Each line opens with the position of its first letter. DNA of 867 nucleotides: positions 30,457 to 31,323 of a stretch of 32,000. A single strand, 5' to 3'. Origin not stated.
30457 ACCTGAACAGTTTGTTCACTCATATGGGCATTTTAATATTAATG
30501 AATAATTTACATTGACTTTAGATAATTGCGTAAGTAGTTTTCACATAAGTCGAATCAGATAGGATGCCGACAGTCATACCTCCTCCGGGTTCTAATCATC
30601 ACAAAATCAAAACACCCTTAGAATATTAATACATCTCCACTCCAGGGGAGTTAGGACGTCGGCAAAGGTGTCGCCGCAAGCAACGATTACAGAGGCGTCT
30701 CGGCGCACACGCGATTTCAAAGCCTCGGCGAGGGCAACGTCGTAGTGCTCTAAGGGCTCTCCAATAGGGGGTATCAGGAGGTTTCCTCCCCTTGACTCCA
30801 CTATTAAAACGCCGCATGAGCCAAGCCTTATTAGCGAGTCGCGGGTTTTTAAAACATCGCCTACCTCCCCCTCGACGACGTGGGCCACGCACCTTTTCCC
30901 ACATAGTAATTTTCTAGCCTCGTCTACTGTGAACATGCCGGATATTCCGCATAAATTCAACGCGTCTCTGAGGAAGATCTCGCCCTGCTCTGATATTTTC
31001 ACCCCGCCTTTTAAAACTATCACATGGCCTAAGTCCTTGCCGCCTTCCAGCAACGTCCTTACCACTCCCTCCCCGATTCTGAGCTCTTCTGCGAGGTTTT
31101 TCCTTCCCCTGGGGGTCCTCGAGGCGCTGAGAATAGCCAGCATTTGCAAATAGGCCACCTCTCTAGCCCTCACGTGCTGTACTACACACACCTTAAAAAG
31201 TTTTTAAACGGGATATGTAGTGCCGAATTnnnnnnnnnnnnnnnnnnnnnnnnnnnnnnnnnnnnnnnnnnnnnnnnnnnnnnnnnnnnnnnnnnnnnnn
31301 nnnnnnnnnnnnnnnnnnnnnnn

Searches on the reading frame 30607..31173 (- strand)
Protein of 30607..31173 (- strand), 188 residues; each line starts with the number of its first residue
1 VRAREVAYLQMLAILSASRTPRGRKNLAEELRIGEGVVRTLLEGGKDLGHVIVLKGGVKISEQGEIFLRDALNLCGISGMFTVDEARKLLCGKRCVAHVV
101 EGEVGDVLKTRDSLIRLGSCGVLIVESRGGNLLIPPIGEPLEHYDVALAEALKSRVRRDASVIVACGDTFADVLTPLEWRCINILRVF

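Call 22: find_encoding_contigs(protein=window:30607-31173:-, flank=6000, max_places=10)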
Protein window:30607-31173:- (188 aa): 9 contigs read that carry it; 8 places shown.
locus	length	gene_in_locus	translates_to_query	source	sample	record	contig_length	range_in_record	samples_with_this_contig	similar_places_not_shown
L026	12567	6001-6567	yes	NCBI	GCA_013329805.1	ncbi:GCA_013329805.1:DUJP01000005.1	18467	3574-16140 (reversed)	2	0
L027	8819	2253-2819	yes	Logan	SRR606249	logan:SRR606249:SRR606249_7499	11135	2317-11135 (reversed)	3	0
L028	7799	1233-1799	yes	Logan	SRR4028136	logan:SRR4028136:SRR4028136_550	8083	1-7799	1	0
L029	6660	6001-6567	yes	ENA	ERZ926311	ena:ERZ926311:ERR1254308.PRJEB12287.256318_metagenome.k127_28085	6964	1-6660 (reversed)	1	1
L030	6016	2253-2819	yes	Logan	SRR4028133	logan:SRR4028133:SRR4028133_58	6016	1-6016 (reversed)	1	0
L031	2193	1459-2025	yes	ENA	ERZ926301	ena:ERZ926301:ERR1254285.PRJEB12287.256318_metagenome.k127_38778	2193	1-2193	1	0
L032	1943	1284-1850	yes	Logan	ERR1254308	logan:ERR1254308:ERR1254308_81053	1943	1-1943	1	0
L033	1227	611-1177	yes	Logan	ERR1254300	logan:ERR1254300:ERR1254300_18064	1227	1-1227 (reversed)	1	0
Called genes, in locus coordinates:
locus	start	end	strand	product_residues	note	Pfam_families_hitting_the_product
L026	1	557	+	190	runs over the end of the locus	-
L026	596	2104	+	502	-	PF02163:Peptidase_M50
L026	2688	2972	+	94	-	-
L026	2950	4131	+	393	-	PF07775:PaRep2b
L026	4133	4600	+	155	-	-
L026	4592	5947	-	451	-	PF06068:TIP49, PF05496:RuvB_N (weak), PF13191:AAA_16 (weak), PF00004:AAA, PF13401:AAA_22 (faint), PF17856:TIP49_C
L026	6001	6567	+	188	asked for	PF22167:PH0730-like_N, PF14544:DUF4443 (weak)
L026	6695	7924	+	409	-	PF00285:Citrate_synt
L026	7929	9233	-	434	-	PF00390:malic, PF03949:Malic_M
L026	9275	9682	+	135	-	-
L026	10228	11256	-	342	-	PF00465:Fe-ADH, PF13685:Fe-ADH_2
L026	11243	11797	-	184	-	PF01965:DJ-1_PfpI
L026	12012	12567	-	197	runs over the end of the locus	PF13207:AAA_17, PF13238:AAA_18 (weak), PF02223:Thymidylate_kin (faint)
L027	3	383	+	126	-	?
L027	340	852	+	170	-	-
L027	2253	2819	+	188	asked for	PF22167:PH0730-like_N, PF14544:DUF4443 (weak)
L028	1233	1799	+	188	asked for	PF22167:PH0730-like_N, PF14544:DUF4443 (weak)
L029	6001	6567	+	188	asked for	PF22167:PH0730-like_N, PF14544:DUF4443 (weak)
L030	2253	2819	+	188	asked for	PF22167:PH0730-like_N, PF14544:DUF4443 (weak)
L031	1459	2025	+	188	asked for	PF22167:PH0730-like_N, PF14544:DUF4443 (weak)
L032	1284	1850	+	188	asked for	PF22167:PH0730-like_N, PF14544:DUF4443 (weak)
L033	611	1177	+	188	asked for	PF22167:PH0730-like_N, PF14544:DUF4443 (weak)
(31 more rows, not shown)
